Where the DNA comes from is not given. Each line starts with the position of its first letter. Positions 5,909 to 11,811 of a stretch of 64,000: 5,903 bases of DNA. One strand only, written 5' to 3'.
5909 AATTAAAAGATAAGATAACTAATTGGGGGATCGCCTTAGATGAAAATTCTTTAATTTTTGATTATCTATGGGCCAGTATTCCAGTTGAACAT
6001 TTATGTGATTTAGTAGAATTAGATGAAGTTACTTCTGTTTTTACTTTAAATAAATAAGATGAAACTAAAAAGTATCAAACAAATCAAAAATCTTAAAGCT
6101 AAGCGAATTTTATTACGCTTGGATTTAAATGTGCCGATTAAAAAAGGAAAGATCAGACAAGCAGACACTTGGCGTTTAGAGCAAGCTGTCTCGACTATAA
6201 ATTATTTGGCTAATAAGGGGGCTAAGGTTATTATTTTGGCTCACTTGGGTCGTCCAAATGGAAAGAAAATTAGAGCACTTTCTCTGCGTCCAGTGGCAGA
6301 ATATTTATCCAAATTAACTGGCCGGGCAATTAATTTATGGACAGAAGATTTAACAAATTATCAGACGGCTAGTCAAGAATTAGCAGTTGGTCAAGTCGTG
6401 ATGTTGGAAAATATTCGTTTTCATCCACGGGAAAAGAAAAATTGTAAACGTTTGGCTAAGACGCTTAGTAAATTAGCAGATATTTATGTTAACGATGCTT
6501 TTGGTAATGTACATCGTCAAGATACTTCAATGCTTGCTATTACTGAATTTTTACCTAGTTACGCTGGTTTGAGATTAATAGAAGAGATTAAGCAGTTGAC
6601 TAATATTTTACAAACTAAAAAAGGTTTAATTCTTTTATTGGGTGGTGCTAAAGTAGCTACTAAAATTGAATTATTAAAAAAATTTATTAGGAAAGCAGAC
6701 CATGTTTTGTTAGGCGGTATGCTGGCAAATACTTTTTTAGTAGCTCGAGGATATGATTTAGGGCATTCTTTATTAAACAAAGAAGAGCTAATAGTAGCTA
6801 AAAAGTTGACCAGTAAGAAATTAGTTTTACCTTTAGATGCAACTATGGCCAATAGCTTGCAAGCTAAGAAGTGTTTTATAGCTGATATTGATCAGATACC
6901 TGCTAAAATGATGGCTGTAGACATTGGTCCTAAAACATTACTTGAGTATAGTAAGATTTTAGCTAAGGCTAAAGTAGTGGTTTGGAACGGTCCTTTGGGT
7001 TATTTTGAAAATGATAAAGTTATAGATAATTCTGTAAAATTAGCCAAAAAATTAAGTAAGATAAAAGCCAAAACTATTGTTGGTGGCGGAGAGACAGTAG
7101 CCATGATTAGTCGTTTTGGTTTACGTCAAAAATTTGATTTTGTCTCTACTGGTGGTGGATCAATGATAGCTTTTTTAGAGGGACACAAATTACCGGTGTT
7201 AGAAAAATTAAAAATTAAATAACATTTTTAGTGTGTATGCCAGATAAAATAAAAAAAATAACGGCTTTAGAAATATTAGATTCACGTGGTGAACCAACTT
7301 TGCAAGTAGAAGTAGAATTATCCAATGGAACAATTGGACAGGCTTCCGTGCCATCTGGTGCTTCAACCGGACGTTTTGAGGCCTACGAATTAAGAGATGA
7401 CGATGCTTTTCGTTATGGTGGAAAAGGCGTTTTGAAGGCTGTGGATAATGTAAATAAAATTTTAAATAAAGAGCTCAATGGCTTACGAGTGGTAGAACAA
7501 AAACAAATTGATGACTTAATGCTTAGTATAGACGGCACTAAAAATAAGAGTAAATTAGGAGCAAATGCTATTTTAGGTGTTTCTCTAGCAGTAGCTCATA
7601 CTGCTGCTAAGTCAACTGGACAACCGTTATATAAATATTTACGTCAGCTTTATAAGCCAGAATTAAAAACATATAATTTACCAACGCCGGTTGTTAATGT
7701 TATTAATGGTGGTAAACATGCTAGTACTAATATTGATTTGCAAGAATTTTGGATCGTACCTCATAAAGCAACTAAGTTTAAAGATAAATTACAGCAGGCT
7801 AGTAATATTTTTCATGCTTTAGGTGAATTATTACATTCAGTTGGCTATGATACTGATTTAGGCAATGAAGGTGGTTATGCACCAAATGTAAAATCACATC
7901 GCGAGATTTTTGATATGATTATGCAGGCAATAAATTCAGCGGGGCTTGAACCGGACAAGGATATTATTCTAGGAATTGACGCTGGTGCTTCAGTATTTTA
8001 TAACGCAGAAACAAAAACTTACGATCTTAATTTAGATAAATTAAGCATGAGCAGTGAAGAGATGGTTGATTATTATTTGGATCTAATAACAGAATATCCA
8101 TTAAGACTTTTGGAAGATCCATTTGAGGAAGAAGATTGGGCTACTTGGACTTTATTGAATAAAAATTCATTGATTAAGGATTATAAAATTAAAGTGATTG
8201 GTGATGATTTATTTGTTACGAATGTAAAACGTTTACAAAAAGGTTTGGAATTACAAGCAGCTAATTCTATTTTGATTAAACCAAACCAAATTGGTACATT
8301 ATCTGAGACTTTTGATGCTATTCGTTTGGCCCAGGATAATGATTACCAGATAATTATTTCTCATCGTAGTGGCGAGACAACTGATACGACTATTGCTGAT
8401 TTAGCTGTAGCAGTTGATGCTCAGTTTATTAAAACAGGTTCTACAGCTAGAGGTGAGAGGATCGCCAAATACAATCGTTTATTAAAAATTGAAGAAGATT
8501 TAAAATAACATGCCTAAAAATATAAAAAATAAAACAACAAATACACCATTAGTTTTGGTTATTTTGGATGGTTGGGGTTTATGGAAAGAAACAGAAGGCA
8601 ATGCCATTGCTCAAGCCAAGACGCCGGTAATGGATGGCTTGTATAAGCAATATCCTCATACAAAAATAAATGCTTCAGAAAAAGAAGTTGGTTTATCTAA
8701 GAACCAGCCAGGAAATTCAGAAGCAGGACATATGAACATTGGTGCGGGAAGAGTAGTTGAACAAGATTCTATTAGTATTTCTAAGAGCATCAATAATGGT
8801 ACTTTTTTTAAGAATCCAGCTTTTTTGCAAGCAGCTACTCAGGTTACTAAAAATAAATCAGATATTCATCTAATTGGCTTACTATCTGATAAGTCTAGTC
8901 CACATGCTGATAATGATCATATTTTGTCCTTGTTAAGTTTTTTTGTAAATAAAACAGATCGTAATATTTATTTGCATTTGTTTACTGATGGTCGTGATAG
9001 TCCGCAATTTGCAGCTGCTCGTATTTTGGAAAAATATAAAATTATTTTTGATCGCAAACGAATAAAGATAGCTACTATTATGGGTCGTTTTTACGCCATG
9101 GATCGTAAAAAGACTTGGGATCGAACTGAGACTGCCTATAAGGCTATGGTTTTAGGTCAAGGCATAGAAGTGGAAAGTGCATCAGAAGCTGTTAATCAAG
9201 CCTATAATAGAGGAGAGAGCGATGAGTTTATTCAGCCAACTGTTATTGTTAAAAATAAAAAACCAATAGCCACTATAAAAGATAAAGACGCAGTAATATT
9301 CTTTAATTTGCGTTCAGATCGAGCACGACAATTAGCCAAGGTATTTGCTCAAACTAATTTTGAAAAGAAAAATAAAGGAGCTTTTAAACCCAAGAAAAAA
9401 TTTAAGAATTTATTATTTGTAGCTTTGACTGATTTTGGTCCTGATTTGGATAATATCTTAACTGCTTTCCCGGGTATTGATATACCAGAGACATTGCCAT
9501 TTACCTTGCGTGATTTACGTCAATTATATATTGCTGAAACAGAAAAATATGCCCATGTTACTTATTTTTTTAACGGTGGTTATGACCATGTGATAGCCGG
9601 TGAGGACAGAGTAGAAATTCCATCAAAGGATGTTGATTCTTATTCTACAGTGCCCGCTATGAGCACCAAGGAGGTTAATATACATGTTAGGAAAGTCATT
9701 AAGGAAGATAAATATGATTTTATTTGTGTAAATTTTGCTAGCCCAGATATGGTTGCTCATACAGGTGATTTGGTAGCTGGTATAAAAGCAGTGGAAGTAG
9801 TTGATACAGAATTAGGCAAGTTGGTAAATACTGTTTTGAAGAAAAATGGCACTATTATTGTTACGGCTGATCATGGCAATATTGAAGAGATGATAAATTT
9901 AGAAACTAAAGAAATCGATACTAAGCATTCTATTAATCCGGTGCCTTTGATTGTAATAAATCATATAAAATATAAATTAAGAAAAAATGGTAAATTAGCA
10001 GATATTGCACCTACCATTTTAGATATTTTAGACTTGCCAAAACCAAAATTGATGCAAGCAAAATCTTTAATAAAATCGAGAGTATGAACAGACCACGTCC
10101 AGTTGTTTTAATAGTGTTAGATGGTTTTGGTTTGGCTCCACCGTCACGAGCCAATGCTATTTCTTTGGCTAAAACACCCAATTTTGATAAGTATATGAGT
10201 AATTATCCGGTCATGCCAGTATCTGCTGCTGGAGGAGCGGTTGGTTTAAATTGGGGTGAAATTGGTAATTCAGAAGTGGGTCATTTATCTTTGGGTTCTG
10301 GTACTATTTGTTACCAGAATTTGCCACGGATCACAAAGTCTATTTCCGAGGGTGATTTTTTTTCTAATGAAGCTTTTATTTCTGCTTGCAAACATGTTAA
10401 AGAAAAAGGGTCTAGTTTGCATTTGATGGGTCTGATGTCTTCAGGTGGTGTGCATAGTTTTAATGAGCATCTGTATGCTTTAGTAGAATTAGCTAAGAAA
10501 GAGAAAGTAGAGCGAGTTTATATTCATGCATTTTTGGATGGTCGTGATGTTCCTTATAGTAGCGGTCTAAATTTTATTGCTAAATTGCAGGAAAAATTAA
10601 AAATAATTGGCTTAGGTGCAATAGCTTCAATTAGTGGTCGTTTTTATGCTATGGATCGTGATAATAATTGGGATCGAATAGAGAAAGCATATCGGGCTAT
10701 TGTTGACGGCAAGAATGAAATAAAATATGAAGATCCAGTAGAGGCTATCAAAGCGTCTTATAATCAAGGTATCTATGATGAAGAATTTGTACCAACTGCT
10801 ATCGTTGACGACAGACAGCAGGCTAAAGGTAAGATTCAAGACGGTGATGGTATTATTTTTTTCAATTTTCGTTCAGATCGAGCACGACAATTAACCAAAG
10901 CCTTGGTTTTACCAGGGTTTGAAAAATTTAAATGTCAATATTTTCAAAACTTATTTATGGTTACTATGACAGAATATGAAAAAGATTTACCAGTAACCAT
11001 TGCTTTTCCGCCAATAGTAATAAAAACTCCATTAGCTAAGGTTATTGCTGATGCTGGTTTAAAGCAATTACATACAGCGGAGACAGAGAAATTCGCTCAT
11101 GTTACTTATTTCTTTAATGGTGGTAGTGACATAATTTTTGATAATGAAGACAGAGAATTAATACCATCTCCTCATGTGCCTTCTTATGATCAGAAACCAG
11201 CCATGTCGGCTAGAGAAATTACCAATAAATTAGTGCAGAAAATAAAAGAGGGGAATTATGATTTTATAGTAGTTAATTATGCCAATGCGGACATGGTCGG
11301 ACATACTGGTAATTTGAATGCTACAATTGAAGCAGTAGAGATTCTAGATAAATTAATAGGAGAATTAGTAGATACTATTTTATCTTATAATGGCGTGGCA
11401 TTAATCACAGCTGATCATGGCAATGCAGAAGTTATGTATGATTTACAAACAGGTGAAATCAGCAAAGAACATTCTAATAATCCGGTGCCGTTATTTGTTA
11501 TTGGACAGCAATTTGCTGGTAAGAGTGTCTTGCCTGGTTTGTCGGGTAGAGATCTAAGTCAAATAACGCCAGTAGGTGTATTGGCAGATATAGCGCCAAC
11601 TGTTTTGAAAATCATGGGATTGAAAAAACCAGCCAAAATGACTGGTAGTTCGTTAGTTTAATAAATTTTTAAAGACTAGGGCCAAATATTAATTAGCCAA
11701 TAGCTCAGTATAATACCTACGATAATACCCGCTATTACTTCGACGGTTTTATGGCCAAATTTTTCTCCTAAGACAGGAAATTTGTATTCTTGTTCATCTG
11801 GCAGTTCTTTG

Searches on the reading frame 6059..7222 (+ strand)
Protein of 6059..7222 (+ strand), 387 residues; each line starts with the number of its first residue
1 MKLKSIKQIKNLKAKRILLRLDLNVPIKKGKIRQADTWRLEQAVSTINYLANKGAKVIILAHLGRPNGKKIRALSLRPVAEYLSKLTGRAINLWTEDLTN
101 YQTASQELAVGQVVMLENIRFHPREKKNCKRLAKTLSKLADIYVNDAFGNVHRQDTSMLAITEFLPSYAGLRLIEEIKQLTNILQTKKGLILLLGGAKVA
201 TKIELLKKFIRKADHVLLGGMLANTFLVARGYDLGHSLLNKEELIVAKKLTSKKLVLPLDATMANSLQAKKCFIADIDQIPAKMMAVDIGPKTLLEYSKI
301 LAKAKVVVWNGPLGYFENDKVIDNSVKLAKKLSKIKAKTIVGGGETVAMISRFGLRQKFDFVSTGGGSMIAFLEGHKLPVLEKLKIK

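Call 27: search_protein_families(library=pfam, proteins=[window:6059-7222:+], max_evalue=0.001)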
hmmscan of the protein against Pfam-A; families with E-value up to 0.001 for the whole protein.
window:6059-7222:+ (387 aa): 1 family
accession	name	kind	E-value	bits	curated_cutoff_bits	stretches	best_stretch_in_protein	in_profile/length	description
PF00162.24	PGK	-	3.7e-115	385.4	27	1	11-376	5-379/379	Phosphoglycerate kinase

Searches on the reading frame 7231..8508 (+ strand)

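Call 27: search_protein_families(library=pfam, proteins=[window:7231-8508:+], max_evalue=0.001)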
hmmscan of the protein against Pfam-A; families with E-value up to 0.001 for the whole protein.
window:7231-8508:+ (425 aa): 3 families
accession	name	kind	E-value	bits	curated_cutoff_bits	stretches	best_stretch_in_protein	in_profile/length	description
PF00113.28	Enolase_C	-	2.6e-97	326.1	21.5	1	148-424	2-281/296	Enolase, C-terminal TIM barrel domain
PF03952.21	Enolase_N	-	6.6e-56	188.5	35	1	7-137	1-131/131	Enolase, N-terminal domain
PF13378.12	MR_MLE_C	-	0.00036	20.7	29.4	1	283-395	64-171/219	Enolase C-terminal domain-like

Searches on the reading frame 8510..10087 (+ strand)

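Call 27: search_protein_families(library=pfam, proteins=[window:8510-10087:+], max_evalue=0.001)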
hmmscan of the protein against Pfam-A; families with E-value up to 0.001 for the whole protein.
window:8510-10087:+ (525 aa): 5 families
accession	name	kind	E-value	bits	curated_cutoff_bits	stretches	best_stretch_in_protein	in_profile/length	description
PF01676.23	Metalloenzyme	-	2e-70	237.6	24.3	1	13-510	2-251/252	Metalloenzyme superfamily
PF06415.18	iPGM_N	-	8.4e-65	218.7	27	1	90-309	1-215/217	BPG-independent PGAM N-terminus (iPGM_N)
PF01663.27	Phosphodiest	-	4.1e-06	27.1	23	1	393-461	157-225/342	Type I phosphodiesterase / nucleotide pyrophosphatase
PF00884.28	Sulfatase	-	4.8e-05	23.3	25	1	427-508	209-300/301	Sulfatase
PF08665.17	PglZ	-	0.00099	19.6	25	0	393-458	107-173/179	PglZ domain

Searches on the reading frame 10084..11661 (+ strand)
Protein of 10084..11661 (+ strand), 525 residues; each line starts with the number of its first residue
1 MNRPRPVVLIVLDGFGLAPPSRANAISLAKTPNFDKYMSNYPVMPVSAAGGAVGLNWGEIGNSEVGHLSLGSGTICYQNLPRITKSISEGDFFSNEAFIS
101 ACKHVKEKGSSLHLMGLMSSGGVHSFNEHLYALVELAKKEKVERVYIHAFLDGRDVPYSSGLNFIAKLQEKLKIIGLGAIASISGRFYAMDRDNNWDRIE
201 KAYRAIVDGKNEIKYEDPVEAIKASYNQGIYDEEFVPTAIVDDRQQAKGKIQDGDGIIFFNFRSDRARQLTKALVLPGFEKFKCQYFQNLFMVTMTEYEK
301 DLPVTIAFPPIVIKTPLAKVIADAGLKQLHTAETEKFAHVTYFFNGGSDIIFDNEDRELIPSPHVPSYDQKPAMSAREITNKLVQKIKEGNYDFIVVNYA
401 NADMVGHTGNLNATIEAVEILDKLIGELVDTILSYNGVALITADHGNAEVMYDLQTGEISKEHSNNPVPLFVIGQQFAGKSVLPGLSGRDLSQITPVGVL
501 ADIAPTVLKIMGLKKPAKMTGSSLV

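Call 77: search_protein_families(library=pfam, proteins=[window:10084-11661:+], max_evalue=0.01)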
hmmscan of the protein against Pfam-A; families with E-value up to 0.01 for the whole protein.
window:10084-11661:+ (525 aa): 4 families
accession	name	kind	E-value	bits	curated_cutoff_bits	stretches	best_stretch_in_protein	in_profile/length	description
PF06415.18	iPGM_N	-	3.3e-84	282.2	27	1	83-300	1-217/217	BPG-independent PGAM N-terminus (iPGM_N)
PF01676.23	Metalloenzyme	-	1.7e-73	247.7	24.3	1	6-515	2-252/252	Metalloenzyme superfamily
PF01663.27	Phosphodiest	-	1.4e-05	25.3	23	1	331-451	96-225/342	Type I phosphodiesterase / nucleotide pyrophosphatase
PF00884.28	Sulfatase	-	0.00018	21.4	25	1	362-512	173-300/301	Sulfatase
